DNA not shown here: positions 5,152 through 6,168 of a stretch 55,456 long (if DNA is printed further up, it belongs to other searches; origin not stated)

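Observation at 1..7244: Polyol-type catabolic cluster: Zn-dehydrogenase, FGGY kinase, short TIM paralogue, YjbQ and SIS protein behind a CUT1 transporter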

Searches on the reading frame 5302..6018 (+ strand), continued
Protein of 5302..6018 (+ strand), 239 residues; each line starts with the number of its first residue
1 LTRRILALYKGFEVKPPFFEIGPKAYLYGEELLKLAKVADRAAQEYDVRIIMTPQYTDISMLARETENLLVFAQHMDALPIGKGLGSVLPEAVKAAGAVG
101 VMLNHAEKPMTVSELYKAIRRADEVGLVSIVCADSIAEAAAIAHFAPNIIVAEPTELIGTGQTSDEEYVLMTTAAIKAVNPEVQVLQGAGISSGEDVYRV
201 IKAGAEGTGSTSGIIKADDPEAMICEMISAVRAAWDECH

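Call 31: get_annotated_region(hit=H6, flank=9000)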
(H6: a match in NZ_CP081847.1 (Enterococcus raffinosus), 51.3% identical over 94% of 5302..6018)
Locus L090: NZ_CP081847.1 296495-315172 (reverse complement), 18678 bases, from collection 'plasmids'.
description: Enterococcus raffinosus strain CX012922 plasmid pCX012922, complete sequence
organism: Enterococcus raffinosus (NCBI taxid 71452)
taxonomy: Bacteria; Bacillota; Bacilli; Lactobacillales; Enterococcaceae; Enterococcus; Enterococcus raffinosus
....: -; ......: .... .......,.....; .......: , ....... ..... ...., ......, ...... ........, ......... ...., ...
typing (MOB-suite, as given by PLSDB): non-mobilizable
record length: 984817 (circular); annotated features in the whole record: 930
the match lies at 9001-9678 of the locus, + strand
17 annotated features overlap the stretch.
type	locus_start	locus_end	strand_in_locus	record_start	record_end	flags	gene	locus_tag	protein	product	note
CDS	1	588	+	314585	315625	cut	-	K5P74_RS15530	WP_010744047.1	amidohydrolase family protein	-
CDS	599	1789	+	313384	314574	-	-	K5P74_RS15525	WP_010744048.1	hypothetical protein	-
CDS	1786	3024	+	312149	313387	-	-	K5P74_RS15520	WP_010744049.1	hypothetical protein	-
CDS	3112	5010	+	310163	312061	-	-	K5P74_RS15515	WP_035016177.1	beta-glucoside-specific PTS transporter subunit IIABC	GO:0015759 - beta-glucoside transport [Evidence IEA]; GO:0009401 - phosphoenolpyruvate-dependent sugar ...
CDS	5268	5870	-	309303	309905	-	-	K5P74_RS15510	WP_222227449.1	DUF2922 family protein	-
CDS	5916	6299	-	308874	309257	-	-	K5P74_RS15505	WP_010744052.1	hypothetical protein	-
CDS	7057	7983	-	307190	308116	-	-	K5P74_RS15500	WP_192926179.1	sugar-binding domain-containing protein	-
CDS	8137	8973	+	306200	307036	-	-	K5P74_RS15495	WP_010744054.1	class II fructose-bisphosphate aldolase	-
CDS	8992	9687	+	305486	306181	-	-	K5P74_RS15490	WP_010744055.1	triose-phosphate isomerase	-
CDS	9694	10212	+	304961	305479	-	-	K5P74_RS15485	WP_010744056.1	YjbQ family protein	-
CDS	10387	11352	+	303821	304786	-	-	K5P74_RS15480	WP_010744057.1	alpha/beta hydrolase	-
CDS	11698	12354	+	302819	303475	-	-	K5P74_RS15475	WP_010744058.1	type II CAAX endopeptidase family protein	GO:0071586 - CAAX-box protein processing [Evidence IEA]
CDS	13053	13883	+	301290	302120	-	-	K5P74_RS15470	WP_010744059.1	manganese catalase family protein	-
CDS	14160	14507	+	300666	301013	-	-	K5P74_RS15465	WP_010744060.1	metalloregulator ArsR/SmtB family transcription factor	GO:0006355 - regulation of DNA-templated transcription [Evidence IEA]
CDS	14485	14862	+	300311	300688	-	arsD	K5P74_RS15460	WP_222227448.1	arsenite efflux transporter metallochaperone ArsD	-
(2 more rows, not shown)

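Call 32: get_annotated_region(hit=H1, flank=9000)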
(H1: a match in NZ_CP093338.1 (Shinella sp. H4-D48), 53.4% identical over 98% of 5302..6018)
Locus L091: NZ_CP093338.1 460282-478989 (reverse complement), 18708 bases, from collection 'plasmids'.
description: Shinella sp. H4-D48 plasmid p1, complete sequence
organism: Shinella sp. H4-D48 (NCBI taxid 2925841)
taxonomy: Bacteria; Pseudomonadota; Alphaproteobacteria; Hyphomicrobiales; Rhizobiaceae; Shinella; Shinella sp. H4-D48
host: -; source: whole organism,grassland soil; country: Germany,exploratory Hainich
typing (MOB-suite, as given by PLSDB): non-mobilizable
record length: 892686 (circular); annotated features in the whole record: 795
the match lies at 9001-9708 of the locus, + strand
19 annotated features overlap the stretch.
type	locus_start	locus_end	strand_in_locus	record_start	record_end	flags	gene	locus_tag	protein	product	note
CDS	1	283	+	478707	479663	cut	-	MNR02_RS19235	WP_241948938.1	sugar-binding domain-containing protein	-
CDS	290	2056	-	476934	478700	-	dhaL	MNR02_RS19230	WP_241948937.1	dihydroxyacetone kinase subunit DhaL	GO:0006071 - glycerol metabolic process [Evidence IEA]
CDS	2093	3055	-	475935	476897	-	-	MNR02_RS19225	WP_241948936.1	ABC transporter permease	GO:0008643 - carbohydrate transport [Evidence IEA]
CDS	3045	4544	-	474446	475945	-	-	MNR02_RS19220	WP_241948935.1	sugar ABC transporter ATP-binding protein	-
CDS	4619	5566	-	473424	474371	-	-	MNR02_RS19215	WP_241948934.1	substrate-binding domain-containing protein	-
CDS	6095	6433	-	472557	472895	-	-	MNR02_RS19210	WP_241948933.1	DUF6616 family protein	-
CDS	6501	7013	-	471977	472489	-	-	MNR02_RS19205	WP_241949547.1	MarR family transcriptional regulator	-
CDS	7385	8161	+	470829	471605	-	-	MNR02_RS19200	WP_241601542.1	SDR family oxidoreductase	-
CDS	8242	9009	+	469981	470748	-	-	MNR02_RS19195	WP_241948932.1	TIM barrel protein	-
CDS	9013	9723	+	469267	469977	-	-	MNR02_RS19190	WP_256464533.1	triose-phosphate isomerase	-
CDS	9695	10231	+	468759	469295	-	-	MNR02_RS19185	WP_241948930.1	secondary thiamine-phosphate synthase enzyme YjbQ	GO:0008150 - biological_process [Evidence IEA]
CDS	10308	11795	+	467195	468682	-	-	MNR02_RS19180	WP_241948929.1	FGGY family carbohydrate kinase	GO:0005975 - carbohydrate metabolic process [Evidence IEA]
CDS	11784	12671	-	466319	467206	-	-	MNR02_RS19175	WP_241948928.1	LysR family transcriptional regulator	GO:0006355 - regulation of DNA-templated transcription [Evidence IEA]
CDS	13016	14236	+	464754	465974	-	-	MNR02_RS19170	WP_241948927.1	hypothetical protein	-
CDS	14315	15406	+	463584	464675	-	-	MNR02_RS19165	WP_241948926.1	ABC transporter ATP-binding protein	-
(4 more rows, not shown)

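Call 33: get_annotated_region(hit=H11, flank=9000)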
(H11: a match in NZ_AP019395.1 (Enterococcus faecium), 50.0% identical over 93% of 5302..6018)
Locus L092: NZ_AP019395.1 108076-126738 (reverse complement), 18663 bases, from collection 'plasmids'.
description: Enterococcus faecium strain QU 50 plasmid pQL50, complete sequence
organism: Enterococcus faecium (NCBI taxid 1352)
taxonomy: Bacteria; Bacillota; Bacilli; Lactobacillales; Enterococcaceae; Enterococcus; Enterococcus faecium
host: -; source: eutrophic; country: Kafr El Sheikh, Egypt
typing (MOB-suite, as given by PLSDB): conjugative; replicon rep_cluster_893; relaxase MOBP,MOBP; mating-pair formation MPF_T
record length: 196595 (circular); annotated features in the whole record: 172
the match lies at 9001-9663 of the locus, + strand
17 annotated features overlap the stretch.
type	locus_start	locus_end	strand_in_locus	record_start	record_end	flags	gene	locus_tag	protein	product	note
CDS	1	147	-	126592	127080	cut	-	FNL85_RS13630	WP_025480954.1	IS630 family transposase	-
CDS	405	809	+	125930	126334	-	-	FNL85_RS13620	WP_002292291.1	organic hydroperoxide resistance protein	-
CDS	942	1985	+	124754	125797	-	-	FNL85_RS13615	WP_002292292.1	hypothetical protein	-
CDS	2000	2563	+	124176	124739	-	-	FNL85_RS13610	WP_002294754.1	restriction endonuclease subunit S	GO:0006304 - DNA modification [Evidence IEA]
CDS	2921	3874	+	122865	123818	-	-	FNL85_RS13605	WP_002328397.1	IS30 family transposase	-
CDS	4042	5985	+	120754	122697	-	-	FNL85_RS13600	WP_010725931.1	PRD domain-containing protein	GO:0006355 - regulation of DNA-templated transcription [Evidence IEA]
CDS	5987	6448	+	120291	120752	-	-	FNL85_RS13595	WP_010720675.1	PTS sugar transporter subunit IIA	GO:0008643 - carbohydrate transport [Evidence IEA]; GO:0009401 - phosphoenolpyruvate-dependent sugar phosphotransferase ...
CDS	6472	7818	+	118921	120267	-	-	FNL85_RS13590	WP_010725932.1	PTS transporter subunit IIC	GO:0009401 - phosphoenolpyruvate-dependent sugar phosphotransferase system [Evidence IEA]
CDS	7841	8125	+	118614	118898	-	-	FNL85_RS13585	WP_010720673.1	PTS sugar transporter subunit IIB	GO:0008643 - carbohydrate transport [Evidence IEA]; GO:0009401 - phosphoenolpyruvate-dependent sugar phosphotransferase ...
CDS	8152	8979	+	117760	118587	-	-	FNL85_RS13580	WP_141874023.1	class II fructose-bisphosphate aldolase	-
CDS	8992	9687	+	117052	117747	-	-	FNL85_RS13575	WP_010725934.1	triose-phosphate isomerase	-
CDS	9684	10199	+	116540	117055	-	-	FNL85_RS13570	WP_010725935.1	YjbQ family protein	-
CDS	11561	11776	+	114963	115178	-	-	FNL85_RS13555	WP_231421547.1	restriction endonuclease subunit S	GO:0006304 - DNA modification [Evidence IEA]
CDS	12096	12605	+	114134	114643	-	-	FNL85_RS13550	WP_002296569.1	DUF1456 family protein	-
CDS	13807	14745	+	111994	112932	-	-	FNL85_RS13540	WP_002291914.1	2-dehydropantoate 2-reductase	GO:0015940 - pantothenate biosynthetic process [Evidence IEA]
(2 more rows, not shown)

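Call 34: get_annotated_region(hit=H12, flank=9000)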
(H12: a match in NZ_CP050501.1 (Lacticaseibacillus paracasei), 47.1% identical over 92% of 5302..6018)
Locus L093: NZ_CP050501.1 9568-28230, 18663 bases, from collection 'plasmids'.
description: Lacticaseibacillus paracasei strain NFFJ04 plasmid pLPCN-1, complete sequence
organism: Lacticaseibacillus paracasei (NCBI taxid 1597)
taxonomy: Bacteria; Bacillota; Bacilli; Lactobacillales; Lactobacillaceae; Lacticaseibacillus; Lacticaseibacillus paracasei
host: -; source: Single cell,Animal feed; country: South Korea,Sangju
typing (MOB-suite, as given by PLSDB): conjugative; relaxase MOBP; mating-pair formation MPF_T
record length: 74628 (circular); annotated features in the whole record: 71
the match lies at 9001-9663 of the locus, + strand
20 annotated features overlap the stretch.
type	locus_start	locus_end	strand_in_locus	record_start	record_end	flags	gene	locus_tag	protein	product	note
CDS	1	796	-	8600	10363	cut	-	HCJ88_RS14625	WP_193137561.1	potassium-transporting ATPase subunit KdpA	-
CDS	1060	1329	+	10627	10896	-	-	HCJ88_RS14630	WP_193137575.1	hypothetical protein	-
CDS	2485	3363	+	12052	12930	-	-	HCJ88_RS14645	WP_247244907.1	IS3 family transposase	-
CDS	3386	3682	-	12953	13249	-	-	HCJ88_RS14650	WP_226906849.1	transposase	GO:0006313 - DNA transposition [Evidence IEA]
CDS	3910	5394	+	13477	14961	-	-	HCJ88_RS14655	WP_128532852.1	PRD domain-containing protein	GO:0006355 - regulation of DNA-templated transcription [Evidence IEA]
CDS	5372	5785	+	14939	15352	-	-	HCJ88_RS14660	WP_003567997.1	PTS sugar transporter subunit IIA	-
CDS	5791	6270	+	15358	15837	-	-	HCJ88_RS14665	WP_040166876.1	PTS sugar transporter subunit IIA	GO:0008643 - carbohydrate transport [Evidence IEA]; GO:0009401 - phosphoenolpyruvate-dependent sugar phosphotransferase ...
CDS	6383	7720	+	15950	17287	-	-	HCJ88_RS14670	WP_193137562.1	PTS transporter subunit IIC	GO:0009401 - phosphoenolpyruvate-dependent sugar phosphotransferase system [Evidence IEA]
CDS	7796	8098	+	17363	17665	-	-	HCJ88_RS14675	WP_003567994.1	PTS sugar transporter subunit IIB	GO:0008643 - carbohydrate transport [Evidence IEA]; GO:0009401 - phosphoenolpyruvate-dependent sugar phosphotransferase ...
CDS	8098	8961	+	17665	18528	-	-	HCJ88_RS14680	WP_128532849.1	class II fructose-bisphosphate aldolase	-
CDS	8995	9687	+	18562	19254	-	-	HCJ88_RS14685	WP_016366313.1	triose-phosphate isomerase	-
CDS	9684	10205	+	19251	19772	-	-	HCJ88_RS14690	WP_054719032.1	YjbQ family protein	-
CDS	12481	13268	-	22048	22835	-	-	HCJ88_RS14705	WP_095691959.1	IS5 family transposase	-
CDS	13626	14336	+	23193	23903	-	-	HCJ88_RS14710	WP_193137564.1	GntR family transcriptional regulator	-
CDS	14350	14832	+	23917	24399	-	agaB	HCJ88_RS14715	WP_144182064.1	PTS galactosamine transporter subunit IIB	-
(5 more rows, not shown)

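Call 38: search_solved_structures(query=L085:4247-5566:+, max_evalue=0.001)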
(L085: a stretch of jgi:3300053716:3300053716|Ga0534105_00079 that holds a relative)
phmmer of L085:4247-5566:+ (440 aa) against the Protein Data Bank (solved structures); distinct sequences matched with E-value up to 0.001: 77 (the best 60 are shown).
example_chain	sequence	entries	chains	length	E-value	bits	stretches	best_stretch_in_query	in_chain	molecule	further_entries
5iai_A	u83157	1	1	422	5.1e-55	190.3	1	44-430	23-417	Sugar ABC transporter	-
1eu8_A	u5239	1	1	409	8.2e-35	123.7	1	68-437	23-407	TREHALOSE/MALTOSE BINDING PROTEIN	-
6dtq_A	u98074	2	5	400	1.7e-29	106.2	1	78-429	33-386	maltose-binding protein MalE3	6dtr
4rya_A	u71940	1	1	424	1e-27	100.3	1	51-440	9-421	ABC transporter substrate binding protein (Sorbitol)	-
5ci5_A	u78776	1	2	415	3.5e-23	85.4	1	68-433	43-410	Extracellular solute-binding protein family 1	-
9xf5_A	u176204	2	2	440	3.7e-20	75.4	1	68-436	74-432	ABC transporter substrate-binding protein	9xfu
3jzj_A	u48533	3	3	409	5.3e-18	68.3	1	105-437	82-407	Acarbose/maltose binding protein GacH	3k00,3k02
3k01_A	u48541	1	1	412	5.4e-18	68.3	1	105-437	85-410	Acarbose/maltose binding protein GacH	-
5ysb_A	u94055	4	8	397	4e-16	62.1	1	61-404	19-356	Lin1841 protein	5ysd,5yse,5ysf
4qrz_A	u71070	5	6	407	7.8e-15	57.9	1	149-429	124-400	ABC-TYPE SUGAR TRANSPORTER | ABC transporter, substrate binding protein (Sugar)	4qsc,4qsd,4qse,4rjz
8art_A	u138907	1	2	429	2.6e-12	49.6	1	67-430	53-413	Putative secreted maltose-binding protein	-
7nbz_A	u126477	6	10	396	2.9e-12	49.4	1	135-425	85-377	Sulfoquinovosyl binding protein | Sulfoquinovosyl glycerol-binding protein SmoF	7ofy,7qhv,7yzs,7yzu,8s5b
7c0y_A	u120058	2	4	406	1e-11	47.6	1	129-436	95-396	Sugar ABC transporter, periplasmic sugar-binding protein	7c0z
7c14_A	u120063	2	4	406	1.8e-11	46.8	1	129-436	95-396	Sugar ABC transporter, periplasmic sugar-binding protein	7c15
7c16_A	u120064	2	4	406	1.9e-11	46.7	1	129-436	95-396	Sugar ABC transporter, periplasmic sugar-binding protein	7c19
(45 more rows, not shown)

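Call 43: search_protein_families(library=ncbifam, proteins=[L092:8152-8976:+, L092:6472-7815:+, L069:5401-6216:+, L074:14793-15464:+, L023:6866-8221:+, L078:7685-9067:+, L081:9200-10006:+], max_evalue=0.001)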
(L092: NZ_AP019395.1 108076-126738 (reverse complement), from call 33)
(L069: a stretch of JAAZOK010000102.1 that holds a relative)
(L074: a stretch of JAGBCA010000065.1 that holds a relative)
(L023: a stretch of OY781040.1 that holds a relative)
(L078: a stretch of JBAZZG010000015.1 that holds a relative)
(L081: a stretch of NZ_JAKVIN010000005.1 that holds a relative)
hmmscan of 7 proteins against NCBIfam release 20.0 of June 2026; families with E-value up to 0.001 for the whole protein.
L092:8152-8976:+ (275 aa): 24 families
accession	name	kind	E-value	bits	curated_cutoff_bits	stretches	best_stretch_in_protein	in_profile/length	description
NF009374.0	PRK12737.1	subfamily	5.5e-73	245.4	383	1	1-243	2-244/284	tagatose-bisphosphate aldolase subunit GatY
TIGR01859.1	fruc_bis_ald_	equivalog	1.1e-71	241.8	343.05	1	2-263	1-267/282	class II fructose-1,6-bisphosphate aldolase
NF005288.0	PRK06806.1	equivalog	1.2e-71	241.2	396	1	2-273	3-276/281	class II fructose-bisphosphate aldolase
TIGR00167.1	cbbA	subfamily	1.4e-70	237.9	215.6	1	1-272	2-284/290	ketose-bisphosphate aldolase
NF009497.0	PRK12857.1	equivalog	2.1e-70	237.2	423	1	1-244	2-245/284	class II fructose-1,6-bisphosphate aldolase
NF006626.0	PRK09195.1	subfamily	6.1e-69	232.3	384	1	1-241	2-242/284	tagatose-bisphosphate aldolase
TIGR01858.1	tag_bisphos_ald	equivalog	2.1e-67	227.2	443.55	1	2-243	1-242/282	tagatose bisphosphate family class II aldolase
NF005284.0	PRK06801.1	equivalog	2e-64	217.7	406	1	2-273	3-281/286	ketose 1,6-bisphosphate aldolase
NF006042.0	PRK08185.1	subfamily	1.3e-61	208.4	405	1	1-240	1-241/287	hypothetical protein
NF009375.0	PRK12738.1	equivalog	1.3e-51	175.5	542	1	2-240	3-241/286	tagatose-bisphosphate aldolase subunit KbaY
NF005943.0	PRK07998.1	equivalog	2.5e-51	174.9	364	1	2-244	3-242/283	class II aldolase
NF006376.0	PRK08610.1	equivalog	6.3e-50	170.5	527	1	2-265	3-272/286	class II fructose-bisphosphate aldolase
NF005823.0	PRK07709.1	equivalog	7.6e-50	170.3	545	1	2-243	3-245/285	class II fructose-bisphosphate aldolase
NF005481.0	PRK07084.1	equivalog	9.8e-49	166.3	511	1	2-218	12-237/324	class II fructose-bisphosphate aldolase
NF004493.0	PRK05835.1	equivalog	2.3e-47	161.7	558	1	1-215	1-218/307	class II fructose-bisphosphate aldolase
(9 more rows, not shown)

L092:6472-7815:+ (448 aa): 1 family
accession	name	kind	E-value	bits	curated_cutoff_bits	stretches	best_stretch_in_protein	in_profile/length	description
TIGR00827.1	EIIC-GAT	subfamily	9e-140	466.2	542.2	1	8-402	1-396/407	galactitol-specific PTS transporter subunit IIC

L069:5401-6216:+ (272 aa): 6 families
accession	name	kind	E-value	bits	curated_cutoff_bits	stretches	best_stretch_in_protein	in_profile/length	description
NF005556.0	PRK07226.1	subfamily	8.9e-49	166.2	241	1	2-270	2-265/267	2-amino-3,7-dideoxy-D-threo-hept-6-ulosonate synthase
TIGR01949.1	ADH_synth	equivalog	1.2e-37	130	299.45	1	5-259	2-247/255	2-amino-3,7-dideoxy-D-threo-hept-6-ulosonate synthase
NF040816.1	Fbpase1_Arch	equivalog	1.8e-35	122.7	430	1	3-268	5-269/271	class I fructose-bisphosphate aldolase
NF006081.0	PRK08227.1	equivalog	1.6e-34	119.6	297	1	4-264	34-281/291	3-hydroxy-5-phosphonooxypentane-2,4-dione thiolase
NF041223.1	BagB_FevI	exception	1e-19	70.8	500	1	5-254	8-252/257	bagremycin/ferroverdin biosynthesis DhnA-type aldolase BagB/FevI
NF006704.0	PRK09250.1-1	equivalog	0.00028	19.9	277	0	21-186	41-208/308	class I fructose-bisphosphate aldolase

L074:14793-15464:+ (224 aa): 10 families
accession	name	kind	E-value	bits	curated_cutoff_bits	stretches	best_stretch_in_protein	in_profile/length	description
TIGR00875.1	fsa_talC_mipB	equivalog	2.1e-66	223.4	245.95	1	1-215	1-212/213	fructose-6-phosphate aldolase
NF009299.0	PRK12656.1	equivalog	1.5e-62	211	214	1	1-221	1-222/222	fructose-6-phosphate aldolase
NF009296.0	PRK12653.1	subfamily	1.8e-62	211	306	1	3-221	3-220/220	fructose-6-phosphate aldolase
TIGR00874.1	talAB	equivalog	2.8e-14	53.2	396.2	1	83-196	127-251/317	transaldolase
NF008965.0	PRK12309.1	equivalog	9e-12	44.7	550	1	83-196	133-257/392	transaldolase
TIGR02134.1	transald_staph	equivalog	1.6e-11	44.3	281.95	1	6-197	11-210/236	transaldolase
NF009001.0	PRK12346.1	subfamily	2e-11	44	439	1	86-196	131-252/316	transaldolase A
NF002881.0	PRK03343.1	subfamily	5.5e-07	29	367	1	61-119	115-174/370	transaldolase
NF003026.0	PRK03903.1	equivalog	7.4e-05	22.1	344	1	63-119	104-161/323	transaldolase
TIGR00876.1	tal_mycobact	equivalog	0.00053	19.5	233.75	0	63-117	106-161/350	transaldolase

L023:6866-8221:+ (452 aa): 1 family
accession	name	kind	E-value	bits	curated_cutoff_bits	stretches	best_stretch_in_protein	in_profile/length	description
NF048012.1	SlpQosIsomSftI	equivalog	1.2e-10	40.8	700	1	56-442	50-431/443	sulfoquinovose isomerase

L078:7685-9067:+ (461 aa): 2 families
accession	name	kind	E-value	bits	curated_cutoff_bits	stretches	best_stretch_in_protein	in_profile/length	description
NF002795.0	PRK02929.1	equivalog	2.6e-19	69.3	622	1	91-460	96-474/499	L-arabinose isomerase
NF048012.1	SlpQosIsomSftI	equivalog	3.5e-16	59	700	1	57-451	51-433/443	sulfoquinovose isomerase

L081:9200-10006:+ (269 aa): 10 families
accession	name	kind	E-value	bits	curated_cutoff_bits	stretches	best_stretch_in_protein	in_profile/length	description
NF041099.2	keto_glucon_epim_IolO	equivalog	8.2e-32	110.6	300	1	123-261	124-263/269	5-keto-L-gluconate epimerase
NF051856.1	PsicseEpim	equivalog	4.3e-27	95.7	300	1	68-244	71-244/287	D-psicose 3-epimerase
TIGR03234.1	OH-pyruv-isom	equivalog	4.7e-18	65.4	353.45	1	124-246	116-241/254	hydroxypyruvate isomerase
NF043033.1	OxoTetrIsom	equivalog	3.3e-13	50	325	1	124-245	113-237/251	2-oxo-tetronate isomerase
NF009688.0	PRK13209.1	subfamily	1.5e-07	30.7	317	1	114-244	120-253/286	L-ribulose-5-phosphate 3-epimerase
NF007444.0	PRK09997.1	equivalog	2.4e-07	30.5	465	1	131-246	124-242/258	hydroxypyruvate isomerase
TIGR00542.1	hxl6Piso_put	equivalog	5.7e-07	29.1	272.15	1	115-244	116-248/279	L-ribulose-5-phosphate 3-epimerase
NF009689.0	PRK13210.1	subfamily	1.1e-06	28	200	1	115-247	117-258/286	L-ribulose-5-phosphate 3-epimerase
TIGR04379.1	myo_inos_iolE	equivalog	8.4e-05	22.2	290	0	90-212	93-211/290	myo-inosose-2 dehydratase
NF007360.0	PRK09856.1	equivalog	0.00043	19.9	305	1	135-248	133-251/276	fructoselysine 3-epimerase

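Call 49: search_protein_families(library=pfam, proteins=[L021:5375-6352:+, L033:15476-16975:+], max_evalue=0.01)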
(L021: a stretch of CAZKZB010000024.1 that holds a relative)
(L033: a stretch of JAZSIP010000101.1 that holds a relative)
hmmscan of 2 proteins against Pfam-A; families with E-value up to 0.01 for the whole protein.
L021:5375-6352:+ (326 aa): 0 families

L033:15476-16975:+ (500 aa): 0 families
